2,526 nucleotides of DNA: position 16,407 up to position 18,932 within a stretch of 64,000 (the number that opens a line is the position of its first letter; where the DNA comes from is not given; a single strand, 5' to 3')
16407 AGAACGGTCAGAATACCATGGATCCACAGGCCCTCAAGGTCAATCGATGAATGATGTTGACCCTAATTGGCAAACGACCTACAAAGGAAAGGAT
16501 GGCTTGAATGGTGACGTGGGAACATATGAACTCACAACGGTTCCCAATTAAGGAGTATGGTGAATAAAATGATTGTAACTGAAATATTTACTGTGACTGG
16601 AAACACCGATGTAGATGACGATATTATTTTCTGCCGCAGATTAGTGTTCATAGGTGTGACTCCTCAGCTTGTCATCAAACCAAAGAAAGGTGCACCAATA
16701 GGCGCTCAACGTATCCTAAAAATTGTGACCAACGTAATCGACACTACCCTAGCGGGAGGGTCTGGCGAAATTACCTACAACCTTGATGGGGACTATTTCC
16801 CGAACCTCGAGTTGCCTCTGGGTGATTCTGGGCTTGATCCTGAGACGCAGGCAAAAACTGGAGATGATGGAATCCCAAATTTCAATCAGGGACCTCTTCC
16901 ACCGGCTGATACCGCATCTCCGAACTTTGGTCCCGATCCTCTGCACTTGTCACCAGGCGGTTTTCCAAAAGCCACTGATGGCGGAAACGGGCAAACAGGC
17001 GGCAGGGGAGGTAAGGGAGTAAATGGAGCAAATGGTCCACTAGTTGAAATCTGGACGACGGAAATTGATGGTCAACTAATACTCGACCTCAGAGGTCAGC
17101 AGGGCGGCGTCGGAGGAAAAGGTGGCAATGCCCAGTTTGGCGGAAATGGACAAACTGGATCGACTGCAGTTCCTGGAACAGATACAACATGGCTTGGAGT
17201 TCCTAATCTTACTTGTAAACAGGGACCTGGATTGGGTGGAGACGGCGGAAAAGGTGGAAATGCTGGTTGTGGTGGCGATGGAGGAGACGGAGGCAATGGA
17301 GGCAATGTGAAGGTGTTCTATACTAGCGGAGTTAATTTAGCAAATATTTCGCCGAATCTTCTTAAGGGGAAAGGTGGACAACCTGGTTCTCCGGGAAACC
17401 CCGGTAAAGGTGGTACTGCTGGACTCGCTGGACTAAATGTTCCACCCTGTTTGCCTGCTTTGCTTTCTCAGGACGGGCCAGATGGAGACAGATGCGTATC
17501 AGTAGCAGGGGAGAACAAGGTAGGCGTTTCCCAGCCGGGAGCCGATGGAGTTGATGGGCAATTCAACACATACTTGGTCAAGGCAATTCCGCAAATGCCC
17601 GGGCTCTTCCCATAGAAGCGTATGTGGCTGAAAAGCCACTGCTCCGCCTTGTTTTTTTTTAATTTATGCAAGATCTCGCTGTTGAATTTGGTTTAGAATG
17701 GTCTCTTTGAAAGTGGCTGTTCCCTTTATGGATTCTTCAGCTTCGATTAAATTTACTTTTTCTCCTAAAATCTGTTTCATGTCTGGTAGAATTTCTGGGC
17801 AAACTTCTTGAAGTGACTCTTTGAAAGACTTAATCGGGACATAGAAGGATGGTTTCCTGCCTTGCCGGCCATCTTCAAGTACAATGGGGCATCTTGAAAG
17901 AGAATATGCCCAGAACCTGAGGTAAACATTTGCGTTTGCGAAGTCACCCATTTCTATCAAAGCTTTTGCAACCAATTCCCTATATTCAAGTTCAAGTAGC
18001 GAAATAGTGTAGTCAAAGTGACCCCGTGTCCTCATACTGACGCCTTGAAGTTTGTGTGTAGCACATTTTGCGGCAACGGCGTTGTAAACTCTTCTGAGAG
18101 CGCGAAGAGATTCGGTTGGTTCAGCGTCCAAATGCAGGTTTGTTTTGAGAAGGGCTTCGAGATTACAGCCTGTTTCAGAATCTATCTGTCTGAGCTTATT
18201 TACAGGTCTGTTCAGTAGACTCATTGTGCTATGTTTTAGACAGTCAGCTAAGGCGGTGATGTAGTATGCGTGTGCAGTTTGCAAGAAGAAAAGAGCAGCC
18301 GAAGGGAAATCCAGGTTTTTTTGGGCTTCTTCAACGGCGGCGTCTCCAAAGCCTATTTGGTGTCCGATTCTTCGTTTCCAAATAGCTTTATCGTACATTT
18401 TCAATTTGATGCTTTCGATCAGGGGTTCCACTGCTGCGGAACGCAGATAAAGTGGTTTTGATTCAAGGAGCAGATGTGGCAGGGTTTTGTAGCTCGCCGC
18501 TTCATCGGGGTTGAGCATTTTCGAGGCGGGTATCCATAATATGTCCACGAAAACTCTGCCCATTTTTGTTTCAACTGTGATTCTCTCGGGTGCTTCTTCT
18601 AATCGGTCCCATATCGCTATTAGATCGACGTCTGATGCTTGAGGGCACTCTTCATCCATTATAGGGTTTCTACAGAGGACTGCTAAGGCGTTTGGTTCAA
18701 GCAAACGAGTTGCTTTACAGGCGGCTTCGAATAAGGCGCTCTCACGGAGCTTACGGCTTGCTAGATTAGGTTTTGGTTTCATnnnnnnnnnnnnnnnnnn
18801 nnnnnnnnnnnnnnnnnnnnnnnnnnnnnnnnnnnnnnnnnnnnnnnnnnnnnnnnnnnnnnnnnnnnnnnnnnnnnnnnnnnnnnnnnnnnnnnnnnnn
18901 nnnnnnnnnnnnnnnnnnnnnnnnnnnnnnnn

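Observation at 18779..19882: Monodomain class II terpene-cyclase-like gene in an archaeon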

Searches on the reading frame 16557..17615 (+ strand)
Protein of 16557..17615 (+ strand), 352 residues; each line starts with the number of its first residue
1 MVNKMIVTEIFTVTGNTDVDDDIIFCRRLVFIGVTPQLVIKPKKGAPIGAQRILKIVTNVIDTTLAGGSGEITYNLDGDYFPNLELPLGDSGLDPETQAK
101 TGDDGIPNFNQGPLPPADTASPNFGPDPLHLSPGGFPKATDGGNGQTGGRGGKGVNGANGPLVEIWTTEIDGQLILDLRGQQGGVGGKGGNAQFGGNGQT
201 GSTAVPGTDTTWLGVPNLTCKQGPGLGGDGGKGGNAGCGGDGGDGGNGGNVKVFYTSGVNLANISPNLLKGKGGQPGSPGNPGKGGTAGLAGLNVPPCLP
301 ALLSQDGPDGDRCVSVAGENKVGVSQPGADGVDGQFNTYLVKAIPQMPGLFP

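Call 3: search_protein_families(library=pfam, proteins=[window:16557-17615:+], max_evalue=0.01)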
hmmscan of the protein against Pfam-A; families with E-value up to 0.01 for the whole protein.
window:16557-17615:+ (352 aa): 0 families

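Call 5: search_protein_families(library=padloc, proteins=[window:16557-17615:+], max_evalue=0.01)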
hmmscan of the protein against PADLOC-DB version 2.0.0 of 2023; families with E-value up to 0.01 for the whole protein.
window:16557-17615:+ (352 aa): 0 families

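Call 21: search_solved_structures(query=window:16557-17615:+, max_evalue=10, show_alignments=1)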
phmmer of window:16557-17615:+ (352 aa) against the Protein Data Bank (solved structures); distinct sequences matched with E-value up to 10: 3.
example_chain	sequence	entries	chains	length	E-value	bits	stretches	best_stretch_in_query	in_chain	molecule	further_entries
2l6f_A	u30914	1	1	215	0.95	11.6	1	175-250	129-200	Focal adhesion kinase 1, linker1, Paxillin, linker2, Paxillin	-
7lyb_M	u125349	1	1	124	1.7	10.8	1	227-253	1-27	Isoform 7 of Breast cancer type 1 susceptibility protein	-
2l6h_A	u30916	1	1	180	9.7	8.3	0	225-250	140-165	Focal adhesion kinase 1, linker, Paxillin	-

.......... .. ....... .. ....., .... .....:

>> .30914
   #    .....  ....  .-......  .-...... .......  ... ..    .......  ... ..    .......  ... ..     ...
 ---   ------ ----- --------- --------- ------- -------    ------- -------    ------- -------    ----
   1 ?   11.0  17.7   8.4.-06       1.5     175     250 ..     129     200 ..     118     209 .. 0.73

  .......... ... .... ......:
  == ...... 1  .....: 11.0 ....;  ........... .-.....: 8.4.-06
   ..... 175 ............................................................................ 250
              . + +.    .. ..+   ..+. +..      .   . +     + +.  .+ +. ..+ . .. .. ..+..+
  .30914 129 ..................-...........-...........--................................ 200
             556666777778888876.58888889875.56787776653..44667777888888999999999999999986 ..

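Call 38: find_homologous_proteins(query=window:16557-17615:+)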
Query window:16557-17615:+ (352 aa): 107 proteins with E <= 0.001 among 8000 candidates.
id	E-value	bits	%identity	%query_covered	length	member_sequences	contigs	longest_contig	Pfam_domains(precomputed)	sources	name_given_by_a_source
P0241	1.2e-199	681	88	99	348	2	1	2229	-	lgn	-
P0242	4.2e-176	604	81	99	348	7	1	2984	-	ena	-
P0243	1.7e-173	595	77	100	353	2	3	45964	-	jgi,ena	jgi:hypothetical protein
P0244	2.7e-172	591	78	100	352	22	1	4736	-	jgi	jgi:hypothetical protein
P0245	2.3e-171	588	77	99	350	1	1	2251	-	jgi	-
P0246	1.5e-170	586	78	99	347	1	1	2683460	-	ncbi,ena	-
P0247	7.2e-170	583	77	99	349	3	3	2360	-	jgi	jgi:hypothetical protein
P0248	2.4e-169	582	77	100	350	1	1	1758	-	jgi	jgi:hypothetical protein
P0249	3.9e-167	574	78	99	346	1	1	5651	-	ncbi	-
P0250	2.7e-164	565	76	99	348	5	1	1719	-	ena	-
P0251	1.7e-163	562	78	98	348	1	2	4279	-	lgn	-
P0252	1.8e-163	562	76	99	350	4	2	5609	-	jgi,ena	-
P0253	1.6e-162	559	74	100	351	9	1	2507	-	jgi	jgi:hypothetical protein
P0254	4.5e-161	554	74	99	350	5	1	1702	-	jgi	jgi:hypothetical protein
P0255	6.5e-160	550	74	99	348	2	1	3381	-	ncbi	-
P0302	3.5e-105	370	60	97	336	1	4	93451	-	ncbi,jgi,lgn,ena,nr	ncbi:MAG TPA: hypothetical protein VLU99_03075 [Nitrososphaerales archaeon]|nr:hypothetical protein 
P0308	2.8e-101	357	60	97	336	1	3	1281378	-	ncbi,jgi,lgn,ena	jgi:hypothetical protein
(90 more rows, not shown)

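Call 53: predict_structure(alignment_id=A2)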
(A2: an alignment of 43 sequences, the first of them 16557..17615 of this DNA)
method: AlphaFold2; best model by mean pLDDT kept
length: 352 residues; sequences in the alignment: 43
mean_pLDDT: 87.9   pTM: 0.75
mean pLDDT of the five models: 87.9, 86.6, 86.4, 85.7, 82.3
residues with pLDDT >= 90: 233; 70-90: 85; 50-70: 17; < 50: 17
segments of 3 or more residues with pLDDT < 50: 81-90, 316-322
pLDDT, mean of each block of 10 residues (from residue 1): 79 93 95 93 81 94 93 79 41 74 95 88 81 85 96 93 97 96 95 96 89 85 92 95 95 96 97 94 95 87 92 61 78 98 86 58
secondary structure, 60 per line:
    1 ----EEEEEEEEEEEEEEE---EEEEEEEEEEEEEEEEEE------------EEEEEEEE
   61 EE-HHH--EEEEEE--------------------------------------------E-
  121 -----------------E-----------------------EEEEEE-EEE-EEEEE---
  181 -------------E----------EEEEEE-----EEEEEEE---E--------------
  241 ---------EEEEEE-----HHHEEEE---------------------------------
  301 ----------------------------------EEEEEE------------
elements in order: E5-19 E23-40 E53-62 E69-74 E162-167 E169-171 E173-177 E205-210 E216-222 E250-255 E264-267 E335-340

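Call 56: fold_search(model_id=the predicted structure, library=pdb)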
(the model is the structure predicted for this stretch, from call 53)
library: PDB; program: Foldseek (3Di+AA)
matches with E <= 10: 18; with E <= 0.001: 0
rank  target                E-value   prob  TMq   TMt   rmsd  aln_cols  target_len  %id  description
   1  7jjv_A                2.3e-03  0.06  0.06  0.12  29.9       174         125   26  Crystal waters on the nine polyproline type II helical bundle springtail antifreeze protein from Granisotoma rainieri  (released 2021-01-27)
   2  2pne                  2.0e-02  0.08  0.07  0.20  19.3       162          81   19  Crystal Structure of the Snow Flea Antifreeze Protein (released 2008-04-29)
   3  3bog_A                2.4e-02  0.11  0.07  0.24  17.5       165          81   19  Snow Flea Antifreeze Protein Quasi-racemate (released 2008-09-23)
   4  6n2b_A                1.4e+00  0.01  0.11  0.11  25.6       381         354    8  The Crystal Structure of Caldicellulosiruptor kristjanssonii Tapirin C-terminal domain (released 2018-12-19)
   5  5awf_A                1.7e+00  0.01  0.12  0.11  31.9       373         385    7  Crystal structure of SufB-SufC-SufD complex from Escherichia coli (released 2015-11-11)
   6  6pzl                  2.7e+00  0.02  0.09  0.12  10.4        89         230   10  P. mirabilis hemolysin A mutant - Q125A (released 2020-08-05)
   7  9xul_B                4.1e+00  0.01  0.06  0.05  12.8       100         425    9  Pi-bound ADP-Glucose Pyrophosphorylase (released 2026-04-08)
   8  6q0p                  4.9e+00  0.01  0.09  0.13  23.6       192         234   11  P. mirabilis hemolysin A mutant - Y134S (released 2020-08-05)
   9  5l6v_B                5.5e+00  0.01  0.06  0.06  11.0        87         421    7  Crystal structure of E. coli ADP-glucose pyrophosphorylase (AGPase) in complex with a negative allosteric regulator ad (released 2016-09-07)
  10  8so5_G                6.2e+00  0.05  0.05  0.09   3.6        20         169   30  Crystal structure of the engineered quorum quenching acylase MacQ variant M1 - acylated form (released 2024-04-03)
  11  8c6i_A                6.2e+00  0.03  0.10  0.03   9.3        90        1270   12  TMEM2 ectodomain (released 2023-02-01)
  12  8tqz_B                6.6e+00  0.01  0.05  0.04  12.4        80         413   10  Eukaryotic translation initiation factor 2B with a mutation (L516A) in the delta subunit (released 2023-12-06)
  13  3jqy_A                7.0e+00  0.00  0.05  0.07  35.8       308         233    6  Crystal Structure of the polySia specific acetyltransferase NeuO (released 2010-08-18)
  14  9e71_BJ               7.9e+00  0.11  0.07  0.16   4.0        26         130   12  Cryo-EM structure of the Pyrobaculum calidifontis 70S ribosome (released 2024-11-20)
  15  5keh                  7.9e+00  0.01  0.15  0.20  35.1       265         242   10  Truncated hemolysin A from P. mirabilis at 2.0 Angstroms resolution crystallized in a high salt condition (released 2017-03-22)
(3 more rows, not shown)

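Call 63: find_encoding_contigs(protein=P0308, flank=7000, max_places=1)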
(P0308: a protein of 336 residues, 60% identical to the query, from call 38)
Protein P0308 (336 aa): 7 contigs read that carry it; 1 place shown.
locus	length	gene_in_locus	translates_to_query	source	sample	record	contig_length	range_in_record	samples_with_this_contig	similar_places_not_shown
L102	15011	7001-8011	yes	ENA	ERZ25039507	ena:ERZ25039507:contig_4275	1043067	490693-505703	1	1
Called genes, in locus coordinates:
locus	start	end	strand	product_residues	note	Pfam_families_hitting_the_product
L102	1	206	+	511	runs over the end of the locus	PF07992:Pyr_redox_2 (faint), PF00890:FAD_binding_2 (faint), PF01266:DAO (faint), PF13450:NAD_binding_8 (faint), PF00732:GMC_oxred_N, PF05199:GMC_oxred_C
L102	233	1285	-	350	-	PF00067:p450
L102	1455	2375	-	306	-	PF00698:Acyl_transf_1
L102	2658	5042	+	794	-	PF00732:GMC_oxred_N (faint), PF05199:GMC_oxred_C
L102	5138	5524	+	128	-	-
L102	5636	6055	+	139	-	-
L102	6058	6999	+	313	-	-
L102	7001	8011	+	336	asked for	-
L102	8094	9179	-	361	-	-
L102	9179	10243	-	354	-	PF13249:SQHop_cyclase_N (faint), PF00432:Prenyltrans (faint), PF13243:SQHop_cyclase_C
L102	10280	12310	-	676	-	-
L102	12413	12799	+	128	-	-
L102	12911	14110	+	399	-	PF07690:MFS_1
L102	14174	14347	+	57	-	-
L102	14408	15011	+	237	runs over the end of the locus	PF01904:DUF72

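Call 64: find_encoding_contigs(protein=P0302, flank=7000, max_places=1)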
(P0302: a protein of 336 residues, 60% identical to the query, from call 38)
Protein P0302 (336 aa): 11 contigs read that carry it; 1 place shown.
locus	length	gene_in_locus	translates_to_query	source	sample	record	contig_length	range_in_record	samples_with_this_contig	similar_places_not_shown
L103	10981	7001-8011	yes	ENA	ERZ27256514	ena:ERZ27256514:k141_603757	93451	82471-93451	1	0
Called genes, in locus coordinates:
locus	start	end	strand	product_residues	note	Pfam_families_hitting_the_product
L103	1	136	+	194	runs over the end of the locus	-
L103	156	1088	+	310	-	-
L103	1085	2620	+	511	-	PF07992:Pyr_redox_2 (faint), PF00890:FAD_binding_2 (faint), PF01266:DAO (faint), PF00732:GMC_oxred_N, PF05199:GMC_oxred_C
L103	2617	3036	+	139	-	-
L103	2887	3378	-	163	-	-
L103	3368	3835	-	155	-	-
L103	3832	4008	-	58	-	-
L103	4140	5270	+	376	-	PF00665:rve (weak), PF13610:DDE_Tnp_IS240, PF13683:rve_3 (weak)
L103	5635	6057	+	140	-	-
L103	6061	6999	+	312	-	-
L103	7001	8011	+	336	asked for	-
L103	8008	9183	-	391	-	-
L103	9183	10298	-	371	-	PF13249:SQHop_cyclase_N (faint), PF00432:Prenyltrans (faint), PF13243:SQHop_cyclase_C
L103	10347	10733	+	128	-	-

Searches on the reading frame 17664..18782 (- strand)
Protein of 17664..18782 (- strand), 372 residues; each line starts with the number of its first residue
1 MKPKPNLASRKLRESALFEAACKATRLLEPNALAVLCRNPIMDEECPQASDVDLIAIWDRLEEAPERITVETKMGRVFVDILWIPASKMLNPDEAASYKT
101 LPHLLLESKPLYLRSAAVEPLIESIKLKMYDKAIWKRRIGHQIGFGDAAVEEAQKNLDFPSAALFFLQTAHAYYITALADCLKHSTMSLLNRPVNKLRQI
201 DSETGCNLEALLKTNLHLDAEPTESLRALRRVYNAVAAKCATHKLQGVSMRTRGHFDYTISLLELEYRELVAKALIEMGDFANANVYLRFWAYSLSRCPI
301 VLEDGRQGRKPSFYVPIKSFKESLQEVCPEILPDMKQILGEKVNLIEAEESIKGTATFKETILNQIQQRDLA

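Call 3: search_protein_families(library=pfam, proteins=[window:17664-18782:-], max_evalue=0.01)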
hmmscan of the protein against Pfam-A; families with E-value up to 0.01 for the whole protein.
window:17664-18782:- (372 aa): 0 families

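Call 4: search_protein_families(library=ncbifam, proteins=[window:17664-18782:-], max_evalue=0.01)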
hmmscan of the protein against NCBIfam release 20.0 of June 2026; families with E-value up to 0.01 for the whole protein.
window:17664-18782:- (372 aa): 0 families

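Call 5: search_protein_families(library=padloc, proteins=[window:17664-18782:-], max_evalue=0.01)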
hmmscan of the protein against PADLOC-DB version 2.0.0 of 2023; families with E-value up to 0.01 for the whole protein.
window:17664-18782:- (372 aa): 0 families

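Call 20: search_solved_structures(query=window:17664-18782:-, max_evalue=10, show_alignments=2)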
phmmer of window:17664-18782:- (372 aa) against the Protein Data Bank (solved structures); distinct sequences matched with E-value up to 10: 3.
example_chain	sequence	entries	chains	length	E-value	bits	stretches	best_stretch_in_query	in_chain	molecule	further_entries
6ysq_C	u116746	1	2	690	0.93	12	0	187-272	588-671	Complement C4-A alpha chain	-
5jtw_B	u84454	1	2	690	0.93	12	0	187-272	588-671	Complement C4-A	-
5jpm_B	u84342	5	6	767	1.2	11.6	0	187-272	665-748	Complement C4-A | Complement C4 alpha chain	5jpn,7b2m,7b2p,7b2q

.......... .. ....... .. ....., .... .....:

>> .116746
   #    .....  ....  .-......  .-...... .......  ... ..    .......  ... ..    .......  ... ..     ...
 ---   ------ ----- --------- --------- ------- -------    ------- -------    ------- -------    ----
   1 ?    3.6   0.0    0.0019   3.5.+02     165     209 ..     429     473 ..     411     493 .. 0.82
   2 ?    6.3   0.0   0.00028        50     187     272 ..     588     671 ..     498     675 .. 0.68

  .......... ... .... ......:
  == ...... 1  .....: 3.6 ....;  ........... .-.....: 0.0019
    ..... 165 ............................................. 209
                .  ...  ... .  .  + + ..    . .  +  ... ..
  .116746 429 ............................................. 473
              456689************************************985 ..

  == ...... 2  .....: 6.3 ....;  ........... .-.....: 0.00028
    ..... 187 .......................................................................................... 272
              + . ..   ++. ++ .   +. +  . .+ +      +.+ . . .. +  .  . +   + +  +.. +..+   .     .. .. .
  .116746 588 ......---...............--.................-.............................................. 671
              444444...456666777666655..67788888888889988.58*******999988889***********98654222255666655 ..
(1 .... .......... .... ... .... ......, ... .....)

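Call 22: find_homologous_proteins(query=window:17664-18782:-)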
Query window:17664-18782:- (372 aa): 181 proteins with E <= 0.001 among 5108 candidates; the best 120 are listed.
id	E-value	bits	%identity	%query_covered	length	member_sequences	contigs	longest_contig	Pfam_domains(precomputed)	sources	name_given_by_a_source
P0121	1.0e-244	829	100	100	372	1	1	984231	-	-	-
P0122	2.8e-161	555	69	97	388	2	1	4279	-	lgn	-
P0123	3.6e-158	545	66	98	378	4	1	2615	-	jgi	-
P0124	3.1e-157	541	67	95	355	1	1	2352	-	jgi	jgi:hypothetical protein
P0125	2.0e-156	539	65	97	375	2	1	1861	-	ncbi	-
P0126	3.4e-156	538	65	100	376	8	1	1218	-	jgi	-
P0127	7.5e-156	537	65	98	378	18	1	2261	-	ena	-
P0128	3.5e-155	535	66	97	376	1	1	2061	-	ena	-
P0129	4.5e-155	534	66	98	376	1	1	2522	-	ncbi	-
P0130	6.1e-155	534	66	96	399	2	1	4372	-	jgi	jgi:hypothetical protein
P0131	7.7e-155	534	65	97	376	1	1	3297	-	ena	-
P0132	1.1e-154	533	65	98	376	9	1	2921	-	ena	-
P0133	1.6e-154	533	65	97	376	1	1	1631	-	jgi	-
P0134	2.9e-154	532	66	98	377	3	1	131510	-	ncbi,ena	-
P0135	3.2e-154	532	66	96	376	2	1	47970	-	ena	-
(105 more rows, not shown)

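Call 33: predict_structure(alignment_id=A1)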
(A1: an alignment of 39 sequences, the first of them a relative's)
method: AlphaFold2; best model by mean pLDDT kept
length: 372 residues; sequences in the alignment: 39
mean_pLDDT: 93.9   pTM: 0.92
mean pLDDT of the five models: 93.9, 92.4, 92.1, 90.9, 89.4
residues with pLDDT >= 90: 324; 70-90: 43; 50-70: 2; < 50: 3
segments of 3 or more residues with pLDDT < 50: 1-3
pLDDT, mean of each block of 10 residues (from residue 1): 65 94 98 96 89 96 95 94 94 91 94 92 94 95 97 97 97 97 93 94 95 96 97 97 85 94 96 96 97 96 92 90 97 96 95 98 96 84
secondary structure, 60 per line:
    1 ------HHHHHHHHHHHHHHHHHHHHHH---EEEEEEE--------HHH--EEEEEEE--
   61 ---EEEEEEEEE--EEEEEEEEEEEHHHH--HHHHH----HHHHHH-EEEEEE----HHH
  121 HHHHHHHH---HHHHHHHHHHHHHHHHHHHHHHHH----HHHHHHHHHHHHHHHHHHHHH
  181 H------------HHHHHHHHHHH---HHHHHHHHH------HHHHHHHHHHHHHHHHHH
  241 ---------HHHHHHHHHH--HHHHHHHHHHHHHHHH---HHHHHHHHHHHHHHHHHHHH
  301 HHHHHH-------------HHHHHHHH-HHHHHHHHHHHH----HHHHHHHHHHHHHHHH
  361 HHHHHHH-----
elements in order: H7-28 E32-38 E52-58 E64-72 E75-85 H86-89 H92-96 H101-106 E108-113 H118-128 H132-155 H160-181 H194-204 H208-216 H223-240 H250-259 H262-277 H281-306 H320-327 H329-340 H345-367

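Call 35: fold_search(model_id=the predicted structure, library=pdb)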
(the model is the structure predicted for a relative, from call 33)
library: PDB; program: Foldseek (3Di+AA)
matches with E <= 10: 318; with E <= 0.001: 7
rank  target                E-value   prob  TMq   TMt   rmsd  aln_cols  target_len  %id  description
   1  6nmk_A                1.6e-04  1.00  0.37  0.50   6.0       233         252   14  Binary complex structure of the T130K mutant of ANT-4'' with Neomycin (released 2020-01-15)
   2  6nmk_B                4.0e-04  1.00  0.33  0.44   7.8       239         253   15  Binary complex structure of the T130K mutant of ANT-4'' with Neomycin (released 2020-01-15)
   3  6p06_A                5.0e-04  1.00  0.33  0.44   7.5       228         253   14  Ternary structure of the E52D mutant of ANT-4 with Neomycin and AMPCPP (released 2020-01-29)
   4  6un8_B                5.2e-04  1.00  0.35  0.47  13.2       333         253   12  Wild type ANT bound to neomycin (released 2020-05-06)
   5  6un8_A                5.7e-04  1.00  0.32  0.44   7.9       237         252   13  Wild type ANT bound to neomycin (released 2020-05-06)
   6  6p01_A                6.5e-04  1.00  0.36  0.48   6.2       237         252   14  Apo structure of the E52D mutant of ANT-4 (released 2020-01-29)
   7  1kny_A                6.8e-04  1.00  0.32  0.43   7.2       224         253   13  KANAMYCIN NUCLEOTIDYLTRANSFERASE (released 1996-08-17)
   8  1kan_A                1.7e-03  1.00  0.31  0.42   7.1       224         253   14  MOLECULAR STRUCTURE OF KANAMYCIN NUCLEOTIDYLTRANSFERASE DETERMINED TO 3.0-ANGSTROMS RESOLUTION (released 1994-08-31)
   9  3c18_A                2.1e-03  0.99  0.21  0.26  16.2       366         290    9  Crystal structure of nucleotidyltransferase-like protein (ZP_00538802.1) from Exiguobacterium sibiricum 255-15 at 1.90 (released 2008-02-12)
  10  9dbj_B                2.3e-03  1.00  0.25  0.39  14.6       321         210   13  Structure of Hailong HalB R164A mutant with non-hydrolyzable dATP (released 2025-05-07)
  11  9dbj_F                3.4e-03  1.00  0.28  0.44   6.2       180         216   17  Structure of Hailong HalB R164A mutant with non-hydrolyzable dATP (released 2025-05-07)
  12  9dbj_C                3.9e-03  0.99  0.23  0.35  16.3       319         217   14  Structure of Hailong HalB R164A mutant with non-hydrolyzable dATP (released 2025-05-07)
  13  3c18_B                4.1e-03  1.00  0.31  0.38  15.0       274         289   11  Crystal structure of nucleotidyltransferase-like protein (ZP_00538802.1) from Exiguobacterium sibiricum 255-15 at 1.90 (released 2008-02-12)
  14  9dbj_A                4.5e-03  0.99  0.24  0.37  16.9       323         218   14  Structure of Hailong HalB R164A mutant with non-hydrolyzable dATP (released 2025-05-07)
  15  9dbj_D                7.1e-03  0.97  0.23  0.35  16.5       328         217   12  Structure of Hailong HalB R164A mutant with non-hydrolyzable dATP (released 2025-05-07)
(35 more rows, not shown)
